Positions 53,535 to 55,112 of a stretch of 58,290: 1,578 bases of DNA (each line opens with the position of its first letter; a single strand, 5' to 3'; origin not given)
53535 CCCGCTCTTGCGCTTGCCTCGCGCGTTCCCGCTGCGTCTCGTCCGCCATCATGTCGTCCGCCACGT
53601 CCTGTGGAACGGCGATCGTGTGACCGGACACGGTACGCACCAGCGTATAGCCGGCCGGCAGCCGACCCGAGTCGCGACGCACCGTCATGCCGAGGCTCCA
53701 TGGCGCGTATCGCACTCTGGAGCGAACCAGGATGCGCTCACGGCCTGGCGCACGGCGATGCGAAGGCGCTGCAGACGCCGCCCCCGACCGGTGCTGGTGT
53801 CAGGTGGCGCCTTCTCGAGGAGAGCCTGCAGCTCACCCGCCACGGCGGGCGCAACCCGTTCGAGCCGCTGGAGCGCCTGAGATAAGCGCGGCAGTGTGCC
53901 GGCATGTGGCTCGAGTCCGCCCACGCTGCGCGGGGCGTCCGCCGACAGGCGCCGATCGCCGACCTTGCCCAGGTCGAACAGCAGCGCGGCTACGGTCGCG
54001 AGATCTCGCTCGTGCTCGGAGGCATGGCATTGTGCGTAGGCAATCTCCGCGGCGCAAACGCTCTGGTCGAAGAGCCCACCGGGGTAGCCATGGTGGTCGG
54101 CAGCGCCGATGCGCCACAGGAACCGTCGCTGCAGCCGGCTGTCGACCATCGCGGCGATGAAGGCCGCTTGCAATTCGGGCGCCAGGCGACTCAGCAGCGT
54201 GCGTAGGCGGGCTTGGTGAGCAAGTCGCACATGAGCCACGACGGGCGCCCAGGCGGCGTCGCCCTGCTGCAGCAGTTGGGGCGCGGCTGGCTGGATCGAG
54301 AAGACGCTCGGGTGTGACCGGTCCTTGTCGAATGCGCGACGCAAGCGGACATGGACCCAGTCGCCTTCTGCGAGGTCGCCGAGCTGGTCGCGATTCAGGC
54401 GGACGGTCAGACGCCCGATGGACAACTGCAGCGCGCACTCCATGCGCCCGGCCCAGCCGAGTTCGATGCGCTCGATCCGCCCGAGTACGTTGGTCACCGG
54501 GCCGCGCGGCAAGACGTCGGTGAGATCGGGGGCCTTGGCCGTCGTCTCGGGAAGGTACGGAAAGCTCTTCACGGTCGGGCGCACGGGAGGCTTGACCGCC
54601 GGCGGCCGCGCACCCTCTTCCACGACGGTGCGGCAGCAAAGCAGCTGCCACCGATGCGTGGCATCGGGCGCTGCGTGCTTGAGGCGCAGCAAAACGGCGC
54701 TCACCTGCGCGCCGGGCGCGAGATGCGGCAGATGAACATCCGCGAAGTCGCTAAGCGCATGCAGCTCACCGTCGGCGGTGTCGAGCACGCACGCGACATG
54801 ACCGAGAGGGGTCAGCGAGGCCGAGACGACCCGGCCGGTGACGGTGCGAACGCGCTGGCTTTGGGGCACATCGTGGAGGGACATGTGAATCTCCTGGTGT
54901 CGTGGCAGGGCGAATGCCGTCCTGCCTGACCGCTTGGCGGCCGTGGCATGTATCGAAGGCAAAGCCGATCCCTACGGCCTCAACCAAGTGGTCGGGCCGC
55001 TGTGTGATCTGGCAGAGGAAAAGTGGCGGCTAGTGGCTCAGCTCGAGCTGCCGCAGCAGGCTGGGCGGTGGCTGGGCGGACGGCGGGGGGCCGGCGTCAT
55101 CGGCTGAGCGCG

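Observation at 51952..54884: Three-gene module next to the integrase: tandem-OB/degenerate-HD protein, protease-less Lon-like AAA+, and DUF2384 antitoxin-like protein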

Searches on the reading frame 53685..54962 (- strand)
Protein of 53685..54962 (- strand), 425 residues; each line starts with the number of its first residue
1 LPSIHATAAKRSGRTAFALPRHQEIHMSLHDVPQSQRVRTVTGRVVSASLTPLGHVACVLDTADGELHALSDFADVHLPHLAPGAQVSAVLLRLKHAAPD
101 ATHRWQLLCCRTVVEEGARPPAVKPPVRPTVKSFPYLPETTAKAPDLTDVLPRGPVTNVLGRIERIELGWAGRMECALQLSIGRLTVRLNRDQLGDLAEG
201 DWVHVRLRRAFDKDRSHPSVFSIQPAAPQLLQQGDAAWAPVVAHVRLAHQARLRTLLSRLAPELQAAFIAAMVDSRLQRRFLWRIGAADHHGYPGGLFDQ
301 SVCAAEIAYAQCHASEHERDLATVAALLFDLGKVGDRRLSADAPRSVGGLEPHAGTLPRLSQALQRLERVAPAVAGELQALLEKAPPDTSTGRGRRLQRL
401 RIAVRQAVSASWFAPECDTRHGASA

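Call 4: search_protein_families(library=pfam, proteins=[window:53685-54962:-], max_evalue=0.1)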
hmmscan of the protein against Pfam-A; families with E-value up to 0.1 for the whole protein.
window:53685-54962:- (425 aa): 0 families

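Call 5: search_protein_families(library=padloc, proteins=[window:53685-54962:-], max_evalue=0.1)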
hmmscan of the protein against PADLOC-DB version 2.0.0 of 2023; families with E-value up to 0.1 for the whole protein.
window:53685-54962:- (425 aa): 0 families

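Call 6: search_protein_families(library=ncbifam, proteins=[window:53685-54962:-], max_evalue=0.1)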
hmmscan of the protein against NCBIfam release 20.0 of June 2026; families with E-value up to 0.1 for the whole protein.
window:53685-54962:- (425 aa): 1 family
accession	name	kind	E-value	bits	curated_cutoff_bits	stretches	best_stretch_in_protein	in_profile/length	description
TIGR00277.1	HDIG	domain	0.013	15.4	27.6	1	295-340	3-48/84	HDIG domain-containing metalloprotein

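Call 8: search_solved_structures(query=window:53685-54962:-, max_evalue=10)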
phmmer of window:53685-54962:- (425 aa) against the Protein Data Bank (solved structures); distinct sequences matched with E-value up to 10: 0.

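Call 11: find_homologous_proteins(query=window:53688-54884:-)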
Query window:53688-54884:- (399 aa): 15 proteins with E <= 0.001 among 8000 candidates.
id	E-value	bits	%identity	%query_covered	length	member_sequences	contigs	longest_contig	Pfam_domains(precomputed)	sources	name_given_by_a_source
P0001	1.4e-261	886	100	100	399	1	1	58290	-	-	-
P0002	9.2e-184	629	76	97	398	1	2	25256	-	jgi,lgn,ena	-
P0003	5.6e-183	627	74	100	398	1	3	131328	-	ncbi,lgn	-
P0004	5.5e-182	624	73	100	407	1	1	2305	-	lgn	-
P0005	4.0e-173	594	69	100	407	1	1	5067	-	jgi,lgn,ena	-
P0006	1.5e-135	471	74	76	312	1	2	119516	-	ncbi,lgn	-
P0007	3.6e-64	236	47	72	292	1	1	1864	-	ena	-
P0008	4.5e-61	226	45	72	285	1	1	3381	-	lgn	-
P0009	1.1e-60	224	45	72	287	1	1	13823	-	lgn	-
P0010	9.7e-57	211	46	64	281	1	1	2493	-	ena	-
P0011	3.3e-56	210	45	72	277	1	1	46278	-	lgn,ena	-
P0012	6.6e-54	202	44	64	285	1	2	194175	-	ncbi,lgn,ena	-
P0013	1.2e-51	194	43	71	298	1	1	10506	-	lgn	-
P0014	1.3e-48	185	41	61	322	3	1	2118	-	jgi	jgi:hypothetical protein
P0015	1.3e-41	162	41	66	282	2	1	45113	-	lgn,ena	-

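Call 25: predict_structure(alignment_id=A1)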
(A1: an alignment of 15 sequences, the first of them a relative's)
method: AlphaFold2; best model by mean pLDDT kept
length: 399 residues; sequences in the alignment: 15
mean_pLDDT: 74.4   pTM: 0.53
mean pLDDT of the five models: 74.4, 74.2, 73.9, 73.4, 72.0
residues with pLDDT >= 90: 89; 70-90: 189; 50-70: 52; < 50: 69
segments of 3 or more residues with pLDDT < 50: 1-8, 90-116, 204-219, 260-268, 391-399
pLDDT, mean of each block of 10 residues (from residue 1): 42 90 79 92 82 88 84 71 79 38 34 49 75 82 82 79 87 84 75 86 47 37 70 81 77 66 45 85 92 96 85 63 83 89 89 91 88 94 76 39
secondary structure, 60 per line:
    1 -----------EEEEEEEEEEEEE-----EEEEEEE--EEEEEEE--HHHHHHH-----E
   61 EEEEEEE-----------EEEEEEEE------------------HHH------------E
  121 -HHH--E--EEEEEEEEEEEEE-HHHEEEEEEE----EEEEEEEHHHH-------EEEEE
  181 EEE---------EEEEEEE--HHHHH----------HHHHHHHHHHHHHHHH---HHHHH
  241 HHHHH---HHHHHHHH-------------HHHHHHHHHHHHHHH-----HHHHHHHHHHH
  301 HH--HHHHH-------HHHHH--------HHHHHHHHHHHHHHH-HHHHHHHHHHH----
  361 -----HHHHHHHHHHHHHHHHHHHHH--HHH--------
elements in order: E12-24 E30-36 E39-45 H48-54 E60-67 E79-86 E130-142 E147-153 E158-164 H165-168 E176-183 E193-199 H202-206 H217-232 H236-245 H249-256 H270-284 H290-302 H305-309 H317-321 H330-344 H346-356 H366-386
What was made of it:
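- Checked: The AlphaFold model (pLDDT 74) shows two beta-barrels (residues 12-86 and 130-199) and a helical domain (call 25).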

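Call 27: search_protein_representatives(alignment_id=A1)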
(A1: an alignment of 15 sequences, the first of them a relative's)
Query: 15 sequences, 289 profile positions. Proteins with E-value up to 0.001 (for the whole library): 503; up to 1e-10: 69; up to 1e-30: 34. The best 150 are listed.
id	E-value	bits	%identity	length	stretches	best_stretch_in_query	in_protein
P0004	3.1e-126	437.0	-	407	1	2-287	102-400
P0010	1.6e-120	418.2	-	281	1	1-282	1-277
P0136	4.0e-110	384.1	-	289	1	1-286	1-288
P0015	5.6e-106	370.5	-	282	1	1-285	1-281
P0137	3.3e-102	358.1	-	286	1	1-281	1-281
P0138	1.4e-91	323.2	-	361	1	21-284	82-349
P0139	1.9e-91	322.8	-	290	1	3-286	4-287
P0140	8.7e-91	320.6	-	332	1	3-282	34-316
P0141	1.7e-90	319.7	-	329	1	13-284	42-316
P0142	4.6e-85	301.8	-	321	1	14-282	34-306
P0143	1.0e-84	300.7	-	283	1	1-281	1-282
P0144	1.9e-84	299.8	-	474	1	21-284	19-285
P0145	3.9e-84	298.8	-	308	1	13-284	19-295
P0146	1.9e-82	293.3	-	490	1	20-284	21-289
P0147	5.0e-82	291.9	-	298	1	14-284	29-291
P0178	3.0e-14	69.4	-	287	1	12-249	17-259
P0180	1.9e-13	66.8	-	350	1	49-275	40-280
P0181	2.2e-13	66.6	-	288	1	47-281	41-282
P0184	4.1e-12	62.4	-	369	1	69-259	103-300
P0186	6.6e-12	61.7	-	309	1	48-259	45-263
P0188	7.5e-12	61.6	-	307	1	65-275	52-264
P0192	3.3e-11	59.5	-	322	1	90-275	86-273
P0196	6.5e-11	58.5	-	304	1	47-282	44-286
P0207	2.9e-10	56.3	-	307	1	25-279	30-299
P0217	8.1e-10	54.9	-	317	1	48-275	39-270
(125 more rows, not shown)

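Call 28: search_protein_families(library=pfam, proteins=[P0178, P0180, P0181, P0184, P0186, P0188, P0192, P0196, P0207, P0217], max_evalue=0.01)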
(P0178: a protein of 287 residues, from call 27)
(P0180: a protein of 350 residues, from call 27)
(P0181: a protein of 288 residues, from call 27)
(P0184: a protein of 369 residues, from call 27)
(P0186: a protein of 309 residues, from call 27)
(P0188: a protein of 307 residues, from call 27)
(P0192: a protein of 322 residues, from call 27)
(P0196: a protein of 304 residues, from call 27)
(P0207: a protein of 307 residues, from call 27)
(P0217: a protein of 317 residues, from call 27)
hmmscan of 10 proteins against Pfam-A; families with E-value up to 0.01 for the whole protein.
P0178 (287 aa): 0 families

P0180 (350 aa): 5 families
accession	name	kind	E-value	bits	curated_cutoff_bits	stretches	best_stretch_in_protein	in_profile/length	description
PF01966.28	HD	-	2.2e-12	47.7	22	1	165-285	2-115/116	HD domain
PF01336.31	tRNA_anti-codon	-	6.2e-08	32.9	27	1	29-89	9-72/75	OB-fold nucleic acid binding domain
PF09179.16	TilS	-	0.0038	17.9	21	0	281-320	29-64/67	TilS substrate binding domain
PF07514.17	TraI_2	-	0.0046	16.4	23.9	1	155-181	57-83/324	Putative helicase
PF18019.7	Cas3_HD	-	0.0078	16.7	23.1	0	163-265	28-136/207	Cas3, HD domain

P0181 (288 aa): 1 family
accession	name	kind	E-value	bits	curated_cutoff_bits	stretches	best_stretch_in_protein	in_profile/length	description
PF01966.28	HD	-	5.5e-07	30.3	22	1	168-234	2-70/116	HD domain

P0184 (369 aa): 2 families
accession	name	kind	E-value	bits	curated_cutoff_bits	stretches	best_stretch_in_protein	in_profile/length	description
PF01966.28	HD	-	7.4e-08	33.1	22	1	208-318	3-114/116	HD domain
PF07514.17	TraI_2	-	1.6e-06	27.8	23.9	1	193-218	53-78/324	Putative helicase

P0186 (309 aa): 3 families
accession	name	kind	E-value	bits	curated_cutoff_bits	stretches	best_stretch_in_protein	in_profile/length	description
PF01966.28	HD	-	8.8e-08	32.9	22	1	172-282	3-113/116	HD domain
PF07514.17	TraI_2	-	2.3e-06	27.2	23.9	1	156-179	52-75/324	Putative helicase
PF08668.18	HDOD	-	0.00023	21.1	22.9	1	170-257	95-182/196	HDOD domain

P0188 (307 aa): 2 families
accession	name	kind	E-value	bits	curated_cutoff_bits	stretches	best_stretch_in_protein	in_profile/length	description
PF07514.17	TraI_2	-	5.7e-08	32.5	23.9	1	142-167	51-76/324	Putative helicase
PF01966.28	HD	-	1.5e-06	28.9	22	1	158-231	2-76/116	HD domain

P0192 (322 aa): 3 families
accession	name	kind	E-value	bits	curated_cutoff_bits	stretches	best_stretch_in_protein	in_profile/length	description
PF01966.28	HD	-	4.4e-07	30.6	22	1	166-233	2-71/116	HD domain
PF07514.17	TraI_2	-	6.9e-05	22.4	23.9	1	150-179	51-80/324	Putative helicase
PF08668.18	HDOD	-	0.0024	17.9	22.9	1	164-205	94-136/196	HDOD domain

P0196 (304 aa): 2 families
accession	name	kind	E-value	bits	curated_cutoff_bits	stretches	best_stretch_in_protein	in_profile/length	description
PF07514.17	TraI_2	-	0.0014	18.1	23.9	1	156-179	52-75/324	Putative helicase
PF01966.28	HD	-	0.0046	17.7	22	1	171-216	2-48/116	HD domain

P0207 (307 aa): 1 family
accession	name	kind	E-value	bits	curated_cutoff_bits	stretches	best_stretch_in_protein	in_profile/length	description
PF07514.17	TraI_2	-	0.00047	19.6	23.9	1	132-190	19-75/324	Putative helicase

P0217 (317 aa): 3 families
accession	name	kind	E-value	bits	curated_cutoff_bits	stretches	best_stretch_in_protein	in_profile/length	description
PF01966.28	HD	-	2.3e-08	34.8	22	1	163-275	2-115/116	HD domain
PF07514.17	TraI_2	-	1.3e-07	31.3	23.9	1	147-176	51-80/324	Putative helicase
PF08668.18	HDOD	-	0.00055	19.9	22.9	1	161-204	94-137/196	HDOD domain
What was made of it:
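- On MOBH relaxase (TraI_2): g1 has no TraI_2 hit and is only 399 aa. Only distant OB+HD relatives touch the short HH..GGL motif of TraI_2 (calls 4, 28).
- Tried and rejected: Rejected: no TraI_2 hit, and the protein is too short (calls 4, 28).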

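Call 29: fold_search(model_id=the predicted structure, library=pdb)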
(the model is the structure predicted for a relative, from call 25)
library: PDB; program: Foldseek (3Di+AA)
matches with E <= 10: 1172; with E <= 0.001: 75
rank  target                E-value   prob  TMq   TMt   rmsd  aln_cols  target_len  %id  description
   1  3rnu_B                1.5e-06  1.00  0.17  0.31  17.6       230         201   11  Structural Basis of Cytosolic DNA Sensing by Innate Immune Receptors (released 2012-04-25)
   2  3rn2_B                3.5e-06  1.00  0.15  0.30  16.7       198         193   13  Structural Basis of Cytosolic DNA Recognition by Innate Immune Receptors (released 2012-04-25)
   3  8idx_A                3.7e-06  1.00  0.16  0.31  16.4       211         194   12  Structure of p205 HIN (released 2024-02-14)
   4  4l5q                  4.4e-06  1.00  0.16  0.30  16.6       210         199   11  Crystal structure of p202 HIN1 (released 2013-07-31)
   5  3rnu_A                4.4e-06  1.00  0.16  0.30  17.0       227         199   10  Structural Basis of Cytosolic DNA Sensing by Innate Immune Receptors (released 2012-04-25)
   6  3rlo                  5.7e-06  1.00  0.16  0.29  16.9       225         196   10  Structural Basis of Cytosolic DNA Recognition by Innate Receptors (released 2012-04-25)
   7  4jbj_A                6.0e-06  1.00  0.16  0.30  16.9       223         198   10  Structural mimicry for functional antagonism (released 2013-06-26)
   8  3rln                  6.3e-06  1.00  0.16  0.30  15.8       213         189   11  Structural Basis of Cytosolic DNA Recognition by Innate Immune Receptors (released 2012-04-25)
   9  3b6y_A                6.6e-06  1.00  0.16  0.32  15.9       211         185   11  Crystal Structure of the Second HIN-200 Domain of Interferon-Inducible Protein 16 (released 2007-11-13)
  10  4jbm_A                9.1e-06  1.00  0.17  0.34  17.0       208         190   12  Structure of murine DNA binding protein bound with ds DNA (released 2013-06-26)
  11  4jbm_B                1.2e-05  1.00  0.15  0.29  16.4       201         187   13  Structure of murine DNA binding protein bound with ds DNA (released 2013-06-26)
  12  5yzp                  1.3e-05  1.00  0.17  0.33  16.4       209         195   10  Crystal structure of p204 HINa domain (released 2018-12-19)
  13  4l5r_C                1.6e-05  1.00  0.16  0.29  17.1       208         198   10  Crystal structure of p202 HIN1 in complex with 20-mer dsDNA (released 2013-07-31)
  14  4jbj_B                1.6e-05  1.00  0.14  0.27  16.9       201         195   10  Structural mimicry for functional antagonism (released 2013-06-26)
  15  6oe9                  1.7e-05  1.00  0.18  0.33  16.6       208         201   10  Crystal structure of p204 HIN1 domain (released 2019-07-10)
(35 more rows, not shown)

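Call 33: search_protein_families(library=phrogs, proteins=[window:53685-54884:-], max_evalue=0.01)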
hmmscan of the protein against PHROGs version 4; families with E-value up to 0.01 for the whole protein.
window:53685-54884:- (399 aa): 1 family
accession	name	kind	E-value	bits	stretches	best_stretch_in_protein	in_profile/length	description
phrog_5889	-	unknown function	0.0056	17.1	1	264-311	61-118/242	-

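Call 35: search_dna_similar(query=window:53685-54884:-, collection=plasmids, mode=protein, max_rows=15, max_evalue=0.001)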
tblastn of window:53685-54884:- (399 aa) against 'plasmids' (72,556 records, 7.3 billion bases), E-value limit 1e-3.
No match.

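Call 39: find_related_loci(query=A1, collection=viral_contigs, flank=10000)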
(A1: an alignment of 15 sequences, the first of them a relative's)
Query A1 (399 aa) in viral_contigs; peptide patterns used: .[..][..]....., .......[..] (x = any residue, [..] = any of these).
43 stretches matched a pattern, but none encodes a relative of the query by tblastn (E <= 1e-3).

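Call 40: find_related_loci(query=A1, collection=metagenome_contigs, flank=10000)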
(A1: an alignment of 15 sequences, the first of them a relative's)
Query A1 (399 aa) in metagenome_contigs; peptide patterns used: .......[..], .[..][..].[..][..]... (x = any residue, [..] = any of these).
221 stretches matched a pattern; 14 encode a relative of the query (tblastn E <= 1e-3); 14 distinct loci.
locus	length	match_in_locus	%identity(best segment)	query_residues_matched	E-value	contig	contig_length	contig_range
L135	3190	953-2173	69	1-399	1e-178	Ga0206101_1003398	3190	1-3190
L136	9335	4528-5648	45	9-386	6e-75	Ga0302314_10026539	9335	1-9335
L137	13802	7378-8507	44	9-386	6e-72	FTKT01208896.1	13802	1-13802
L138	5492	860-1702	40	102-386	7e-59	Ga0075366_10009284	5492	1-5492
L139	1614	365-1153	44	120-386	9e-61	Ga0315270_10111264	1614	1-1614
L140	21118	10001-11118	42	14-386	6e-64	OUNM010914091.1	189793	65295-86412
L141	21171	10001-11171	44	6-394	2e-61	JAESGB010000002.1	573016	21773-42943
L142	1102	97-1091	46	7-327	3e-68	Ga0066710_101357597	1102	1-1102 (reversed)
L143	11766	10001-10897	37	87-386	1e-46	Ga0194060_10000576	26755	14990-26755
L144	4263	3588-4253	43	93-310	3e-42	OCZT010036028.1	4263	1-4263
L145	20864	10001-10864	38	104-386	1e-39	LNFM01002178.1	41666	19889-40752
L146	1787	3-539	47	210-389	7e-40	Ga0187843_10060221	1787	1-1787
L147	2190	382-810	45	240-386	3e-24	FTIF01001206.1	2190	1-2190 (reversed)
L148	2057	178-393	54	214-285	3e-19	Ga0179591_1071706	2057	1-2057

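Call 63: search_solved_structures(query=A1, max_evalue=10, show_alignments=3)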
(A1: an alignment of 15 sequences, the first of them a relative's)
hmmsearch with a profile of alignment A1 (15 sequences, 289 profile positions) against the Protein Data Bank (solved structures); distinct sequences matched with E-value up to 10: 2.
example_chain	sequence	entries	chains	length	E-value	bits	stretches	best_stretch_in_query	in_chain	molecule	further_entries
4uos_A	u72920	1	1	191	0.0042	19.7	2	208-272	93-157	DESIGNED HELICAL BUNDLE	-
2mmp_A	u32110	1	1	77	0.62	12.6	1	67-106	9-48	Uncharacterized protein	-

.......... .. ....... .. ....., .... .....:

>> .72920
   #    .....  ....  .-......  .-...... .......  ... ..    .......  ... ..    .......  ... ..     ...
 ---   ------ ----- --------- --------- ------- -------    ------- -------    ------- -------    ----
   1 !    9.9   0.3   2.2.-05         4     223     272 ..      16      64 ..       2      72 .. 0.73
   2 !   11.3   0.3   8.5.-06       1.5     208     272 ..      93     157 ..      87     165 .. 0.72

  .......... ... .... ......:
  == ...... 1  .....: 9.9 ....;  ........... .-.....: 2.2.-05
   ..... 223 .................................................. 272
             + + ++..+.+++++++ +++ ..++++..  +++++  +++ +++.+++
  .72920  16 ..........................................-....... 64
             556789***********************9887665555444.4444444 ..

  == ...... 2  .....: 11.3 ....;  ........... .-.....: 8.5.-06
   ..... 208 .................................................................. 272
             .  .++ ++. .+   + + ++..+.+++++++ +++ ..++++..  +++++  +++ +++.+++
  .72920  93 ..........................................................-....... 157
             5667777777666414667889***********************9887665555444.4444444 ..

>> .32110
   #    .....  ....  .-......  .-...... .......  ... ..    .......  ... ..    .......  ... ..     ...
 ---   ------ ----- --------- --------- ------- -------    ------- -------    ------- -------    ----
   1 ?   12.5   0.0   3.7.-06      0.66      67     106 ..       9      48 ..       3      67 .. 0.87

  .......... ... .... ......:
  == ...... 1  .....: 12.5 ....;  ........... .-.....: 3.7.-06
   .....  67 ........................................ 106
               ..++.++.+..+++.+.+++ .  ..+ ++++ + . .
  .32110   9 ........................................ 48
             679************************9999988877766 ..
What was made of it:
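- No similarity to any known initiator, primase, helicase or relaxase (calls 4, 6, 8, 33, 63).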

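Call 86: search_protein_families(library=ncbifam, proteins=[L140:13476-14375:+], max_evalue=0.01)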
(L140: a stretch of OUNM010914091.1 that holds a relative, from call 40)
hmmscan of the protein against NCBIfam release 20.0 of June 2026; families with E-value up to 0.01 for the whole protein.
L140:13476-14375:+ (299 aa): 2 families
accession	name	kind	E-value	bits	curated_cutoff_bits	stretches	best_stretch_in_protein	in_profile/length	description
TIGR00040.1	yfcE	subfamily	0.00058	20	56.25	0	1-64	1-62/158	YfcE family phosphodiesterase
NF006988.0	PRK09453.1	equivalog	0.0022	17.9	117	0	1-42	1-45/183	phosphodiesterase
